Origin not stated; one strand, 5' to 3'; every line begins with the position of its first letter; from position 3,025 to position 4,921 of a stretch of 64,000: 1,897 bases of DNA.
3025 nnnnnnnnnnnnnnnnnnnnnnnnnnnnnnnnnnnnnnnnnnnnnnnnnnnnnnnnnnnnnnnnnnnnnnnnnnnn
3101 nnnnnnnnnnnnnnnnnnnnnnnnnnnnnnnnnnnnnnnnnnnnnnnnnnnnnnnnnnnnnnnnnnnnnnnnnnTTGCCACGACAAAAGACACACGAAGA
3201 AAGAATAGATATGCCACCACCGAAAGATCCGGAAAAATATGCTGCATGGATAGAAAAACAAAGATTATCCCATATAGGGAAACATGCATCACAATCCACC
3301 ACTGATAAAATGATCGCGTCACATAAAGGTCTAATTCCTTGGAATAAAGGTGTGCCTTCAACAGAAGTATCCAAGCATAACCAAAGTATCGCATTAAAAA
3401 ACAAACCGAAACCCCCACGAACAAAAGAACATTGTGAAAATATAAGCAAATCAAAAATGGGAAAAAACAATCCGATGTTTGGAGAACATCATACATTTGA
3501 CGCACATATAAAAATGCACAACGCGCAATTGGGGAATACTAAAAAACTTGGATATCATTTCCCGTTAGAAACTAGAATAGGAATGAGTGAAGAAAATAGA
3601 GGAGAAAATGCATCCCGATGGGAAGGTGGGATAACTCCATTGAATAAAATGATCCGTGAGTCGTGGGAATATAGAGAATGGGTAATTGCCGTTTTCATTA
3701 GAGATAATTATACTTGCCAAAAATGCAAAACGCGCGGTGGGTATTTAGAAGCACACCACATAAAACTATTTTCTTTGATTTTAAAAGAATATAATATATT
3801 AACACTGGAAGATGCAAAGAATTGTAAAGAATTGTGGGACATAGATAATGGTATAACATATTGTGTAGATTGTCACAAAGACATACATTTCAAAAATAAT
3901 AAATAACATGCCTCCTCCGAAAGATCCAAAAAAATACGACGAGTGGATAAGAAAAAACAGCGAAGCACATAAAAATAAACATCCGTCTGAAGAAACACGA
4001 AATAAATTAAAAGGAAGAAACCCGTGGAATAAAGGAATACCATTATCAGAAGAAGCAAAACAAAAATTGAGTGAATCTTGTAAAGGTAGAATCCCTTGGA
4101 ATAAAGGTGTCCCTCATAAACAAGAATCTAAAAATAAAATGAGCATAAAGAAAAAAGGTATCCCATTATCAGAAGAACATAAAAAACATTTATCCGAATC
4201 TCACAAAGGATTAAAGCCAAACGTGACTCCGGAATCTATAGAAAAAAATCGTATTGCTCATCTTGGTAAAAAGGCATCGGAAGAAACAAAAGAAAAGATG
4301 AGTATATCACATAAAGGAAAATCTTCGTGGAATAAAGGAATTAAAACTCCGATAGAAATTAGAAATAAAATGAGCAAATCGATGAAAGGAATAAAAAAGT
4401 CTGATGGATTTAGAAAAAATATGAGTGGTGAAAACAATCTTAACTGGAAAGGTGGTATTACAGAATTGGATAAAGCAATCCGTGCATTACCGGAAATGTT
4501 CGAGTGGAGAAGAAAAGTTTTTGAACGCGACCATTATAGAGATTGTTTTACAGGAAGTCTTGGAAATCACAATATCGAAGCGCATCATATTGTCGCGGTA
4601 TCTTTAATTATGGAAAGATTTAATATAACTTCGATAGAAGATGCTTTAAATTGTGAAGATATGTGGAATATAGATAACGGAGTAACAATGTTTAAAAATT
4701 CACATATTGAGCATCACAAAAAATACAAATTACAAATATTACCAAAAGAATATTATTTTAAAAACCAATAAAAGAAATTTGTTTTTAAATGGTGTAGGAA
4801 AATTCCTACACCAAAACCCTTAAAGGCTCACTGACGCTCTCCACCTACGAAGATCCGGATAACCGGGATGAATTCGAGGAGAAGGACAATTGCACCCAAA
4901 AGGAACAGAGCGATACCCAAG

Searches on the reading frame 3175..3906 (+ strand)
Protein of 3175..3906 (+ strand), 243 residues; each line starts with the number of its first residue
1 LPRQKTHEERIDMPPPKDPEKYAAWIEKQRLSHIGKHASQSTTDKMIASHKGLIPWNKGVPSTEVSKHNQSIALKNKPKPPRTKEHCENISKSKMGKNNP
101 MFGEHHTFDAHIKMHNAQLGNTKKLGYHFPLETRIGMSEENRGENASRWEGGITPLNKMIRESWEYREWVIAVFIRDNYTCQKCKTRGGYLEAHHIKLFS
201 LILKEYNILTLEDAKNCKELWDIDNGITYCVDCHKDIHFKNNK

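Call 65: search_protein_families(library=pfam, proteins=[window:3175-3906:+], max_evalue=0.001)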
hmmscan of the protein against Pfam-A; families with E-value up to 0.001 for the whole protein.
window:3175-3906:+ (243 aa): 3 families
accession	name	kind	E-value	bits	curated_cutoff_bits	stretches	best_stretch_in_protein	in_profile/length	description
PF07460.16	NUMOD3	-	2.3e-10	40.7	20.4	1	83-114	5-36/37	NUMOD3 motif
PF13391.12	HNH_2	-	0.00062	20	21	0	181-235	1-56/66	HNH endonuclease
PF01844.29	HNH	-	0.00067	20.2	21.4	0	222-238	29-45/47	HNH endonuclease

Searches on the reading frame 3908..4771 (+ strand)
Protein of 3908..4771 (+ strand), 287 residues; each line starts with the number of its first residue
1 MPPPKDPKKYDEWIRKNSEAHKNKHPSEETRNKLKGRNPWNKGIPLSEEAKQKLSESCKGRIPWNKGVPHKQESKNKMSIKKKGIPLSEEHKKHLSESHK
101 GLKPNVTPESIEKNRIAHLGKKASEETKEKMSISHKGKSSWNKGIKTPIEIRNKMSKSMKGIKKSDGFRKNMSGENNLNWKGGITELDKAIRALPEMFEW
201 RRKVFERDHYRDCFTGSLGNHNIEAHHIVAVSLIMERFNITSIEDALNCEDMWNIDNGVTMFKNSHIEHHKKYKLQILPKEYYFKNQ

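Call 63: search_protein_families(library=phrogs, proteins=[window:3908-4771:+], max_evalue=0.00001)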
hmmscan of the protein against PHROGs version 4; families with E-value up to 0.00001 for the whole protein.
window:3908-4771:+ (287 aa): 1 family
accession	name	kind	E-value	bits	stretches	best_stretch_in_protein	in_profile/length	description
phrog_314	-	DNA, RNA and nucleotide metabolism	8.9e-09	35.8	0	61-140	281-338/574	homing endonuclease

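Call 65: search_protein_families(library=pfam, proteins=[window:3908-4771:+], max_evalue=0.001)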
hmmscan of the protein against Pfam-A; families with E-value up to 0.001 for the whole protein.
window:3908-4771:+ (287 aa): 2 families
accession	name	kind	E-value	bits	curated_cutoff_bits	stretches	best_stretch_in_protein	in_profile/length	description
PF07460.16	NUMOD3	-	6.3e-17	61.7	20.4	2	45-79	3-37/37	NUMOD3 motif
PF13391.12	HNH_2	-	0.00054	20.2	21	0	214-271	3-60/66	HNH endonuclease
